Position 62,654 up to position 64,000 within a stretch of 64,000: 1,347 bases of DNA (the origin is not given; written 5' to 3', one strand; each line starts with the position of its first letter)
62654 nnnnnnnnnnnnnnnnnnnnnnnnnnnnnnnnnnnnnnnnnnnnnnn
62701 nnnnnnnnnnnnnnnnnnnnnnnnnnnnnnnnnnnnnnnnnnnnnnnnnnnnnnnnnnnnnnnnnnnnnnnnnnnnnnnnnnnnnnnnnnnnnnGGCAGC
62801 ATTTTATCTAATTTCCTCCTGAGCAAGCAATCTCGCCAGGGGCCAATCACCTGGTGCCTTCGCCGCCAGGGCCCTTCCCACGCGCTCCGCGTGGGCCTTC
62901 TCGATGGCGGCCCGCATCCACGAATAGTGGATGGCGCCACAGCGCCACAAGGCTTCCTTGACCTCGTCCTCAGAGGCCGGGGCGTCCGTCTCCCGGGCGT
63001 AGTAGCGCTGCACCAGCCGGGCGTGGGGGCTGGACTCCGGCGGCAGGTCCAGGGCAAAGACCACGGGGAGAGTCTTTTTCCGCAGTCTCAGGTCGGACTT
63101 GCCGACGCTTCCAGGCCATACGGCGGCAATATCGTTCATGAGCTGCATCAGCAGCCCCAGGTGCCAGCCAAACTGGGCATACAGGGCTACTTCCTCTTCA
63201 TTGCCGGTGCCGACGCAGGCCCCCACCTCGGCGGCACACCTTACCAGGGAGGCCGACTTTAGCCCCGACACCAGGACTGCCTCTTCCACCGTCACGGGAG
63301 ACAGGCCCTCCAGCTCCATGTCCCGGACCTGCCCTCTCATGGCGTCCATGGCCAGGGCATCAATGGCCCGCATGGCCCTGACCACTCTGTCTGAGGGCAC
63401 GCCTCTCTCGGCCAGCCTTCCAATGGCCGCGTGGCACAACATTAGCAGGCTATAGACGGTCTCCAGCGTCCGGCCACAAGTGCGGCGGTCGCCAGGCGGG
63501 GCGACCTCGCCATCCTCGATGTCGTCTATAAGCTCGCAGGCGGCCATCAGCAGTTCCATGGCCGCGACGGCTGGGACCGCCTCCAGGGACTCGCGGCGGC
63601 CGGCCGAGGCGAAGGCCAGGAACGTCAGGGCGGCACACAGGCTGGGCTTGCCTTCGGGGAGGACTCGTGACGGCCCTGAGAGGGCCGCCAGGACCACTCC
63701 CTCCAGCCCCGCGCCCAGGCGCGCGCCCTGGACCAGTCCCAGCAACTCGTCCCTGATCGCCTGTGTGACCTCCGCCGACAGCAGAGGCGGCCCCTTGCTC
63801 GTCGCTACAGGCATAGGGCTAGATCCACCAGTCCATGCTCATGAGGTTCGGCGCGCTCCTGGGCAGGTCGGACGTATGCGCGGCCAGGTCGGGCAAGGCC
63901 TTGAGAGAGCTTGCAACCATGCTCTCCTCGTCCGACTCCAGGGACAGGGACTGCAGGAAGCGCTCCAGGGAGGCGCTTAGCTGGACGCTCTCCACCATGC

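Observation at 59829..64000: ComQXPA-like isoprenylated-peptide quorum-sensing cassette in a GC-rich non-Bacillus genome, with permuted X-Q order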

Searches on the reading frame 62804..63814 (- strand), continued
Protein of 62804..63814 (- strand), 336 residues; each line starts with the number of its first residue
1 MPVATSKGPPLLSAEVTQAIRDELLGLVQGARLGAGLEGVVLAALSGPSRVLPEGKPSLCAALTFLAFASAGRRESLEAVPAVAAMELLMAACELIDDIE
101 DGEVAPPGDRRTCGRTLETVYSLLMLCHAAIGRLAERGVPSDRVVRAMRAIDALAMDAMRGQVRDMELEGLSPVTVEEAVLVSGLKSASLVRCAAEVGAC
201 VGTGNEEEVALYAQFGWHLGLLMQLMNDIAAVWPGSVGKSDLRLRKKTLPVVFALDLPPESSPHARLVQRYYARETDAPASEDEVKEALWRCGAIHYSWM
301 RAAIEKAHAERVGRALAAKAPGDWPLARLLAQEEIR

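Call 95: search_protein_families(library=pfam, proteins=[L055:5767-5964:+, L055:6935-7453:+, L055:7459-8355:+], max_evalue=10)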
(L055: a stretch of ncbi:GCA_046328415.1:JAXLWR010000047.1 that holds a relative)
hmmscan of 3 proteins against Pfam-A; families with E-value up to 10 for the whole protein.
L055:5767-5964:+ (66 aa): 3 families
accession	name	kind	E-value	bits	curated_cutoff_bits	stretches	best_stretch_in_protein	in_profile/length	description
PF14407.11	Frankia_peptide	-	6.5e-08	33.2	48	1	5-48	1-46/63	Ribosomally synthesized peptide prototyped by Frankia Franean1_4349.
PF02979.21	NHase_alpha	-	0.035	13.9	27.2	1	8-44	43-79/184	Nitrile hydratase, alpha chain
PF07746.16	LigA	-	0.086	13.4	25.3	1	14-46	8-40/87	Aromatic-ring-opening dioxygenase LigAB, LigA subunit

L055:6935-7453:+ (173 aa): 2 families
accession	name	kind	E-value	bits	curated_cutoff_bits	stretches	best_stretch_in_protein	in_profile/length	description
PF13567.11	DUF4131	-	0.0021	18.2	31.6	1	8-101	27-113/165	Domain of unknown function (DUF4131)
PF09534.15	Trp_oprn_chp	-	0.0061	16.9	29.6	1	88-161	14-83/180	Tryptophan-associated transmembrane protein (Trp_oprn_chp)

L055:7459-8355:+ (299 aa): 0 families

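Call 99: find_encoding_contigs(protein=P0136, flank=5000, max_places=1)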
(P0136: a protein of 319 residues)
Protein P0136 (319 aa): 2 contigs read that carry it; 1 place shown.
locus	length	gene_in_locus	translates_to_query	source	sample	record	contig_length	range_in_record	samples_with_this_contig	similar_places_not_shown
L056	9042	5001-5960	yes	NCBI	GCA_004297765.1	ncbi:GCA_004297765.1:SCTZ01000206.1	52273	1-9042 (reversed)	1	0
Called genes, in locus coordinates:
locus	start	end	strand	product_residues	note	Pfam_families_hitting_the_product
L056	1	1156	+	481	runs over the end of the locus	PF04932:Wzy_C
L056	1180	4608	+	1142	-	-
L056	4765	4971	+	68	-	PF14407:Frankia_peptide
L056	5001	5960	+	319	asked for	PF00348:polyprenyl_synt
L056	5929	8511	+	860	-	PF13185:GAF_2 (weak), PF13492:GAF_3, PF00512:HisKA, PF02518:HATPase_c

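Call 100: find_encoding_contigs(protein=P0280, flank=5000, max_places=1)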
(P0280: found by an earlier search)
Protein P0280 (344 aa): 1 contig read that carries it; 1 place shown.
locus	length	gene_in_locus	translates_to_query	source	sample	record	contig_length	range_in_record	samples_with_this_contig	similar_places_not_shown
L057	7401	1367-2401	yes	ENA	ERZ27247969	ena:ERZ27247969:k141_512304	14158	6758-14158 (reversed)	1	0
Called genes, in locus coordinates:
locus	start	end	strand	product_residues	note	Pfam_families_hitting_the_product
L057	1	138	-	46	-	?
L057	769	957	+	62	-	-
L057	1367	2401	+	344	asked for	PF00348:polyprenyl_synt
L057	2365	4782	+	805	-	PF00595:PDZ (weak), PF17820:PDZ_6 (weak), PF02518:HATPase_c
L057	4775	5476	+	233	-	PF00072:Response_reg, PF00196:GerE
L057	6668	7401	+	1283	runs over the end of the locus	-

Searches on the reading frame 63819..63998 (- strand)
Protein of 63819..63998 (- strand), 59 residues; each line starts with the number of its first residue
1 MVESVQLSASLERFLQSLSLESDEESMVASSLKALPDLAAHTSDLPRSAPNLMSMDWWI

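Call 4: search_protein_families(library=pfam, proteins=[window:63819-63998:-], max_evalue=1)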
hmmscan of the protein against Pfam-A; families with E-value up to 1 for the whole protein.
window:63819-63998:- (59 aa): 1 family
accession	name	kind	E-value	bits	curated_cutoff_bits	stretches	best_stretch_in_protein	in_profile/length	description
PF23553.1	NELF-A_N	-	0.03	14.7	27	1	7-55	64-113/146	NELF-A N-terminal domain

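Call 5: search_protein_families(library=ncbifam, proteins=[window:63819-63998:-], max_evalue=1)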
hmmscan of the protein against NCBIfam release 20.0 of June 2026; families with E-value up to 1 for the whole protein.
window:63819-63998:- (59 aa): 1 family
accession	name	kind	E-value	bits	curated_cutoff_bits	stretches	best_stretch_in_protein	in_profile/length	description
NF007943.0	PRK10662.1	equivalog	0.1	11.2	266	1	32-51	131-150/380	D-alanyl-D-alanine-carboxypeptidase/endopeptidase AmpH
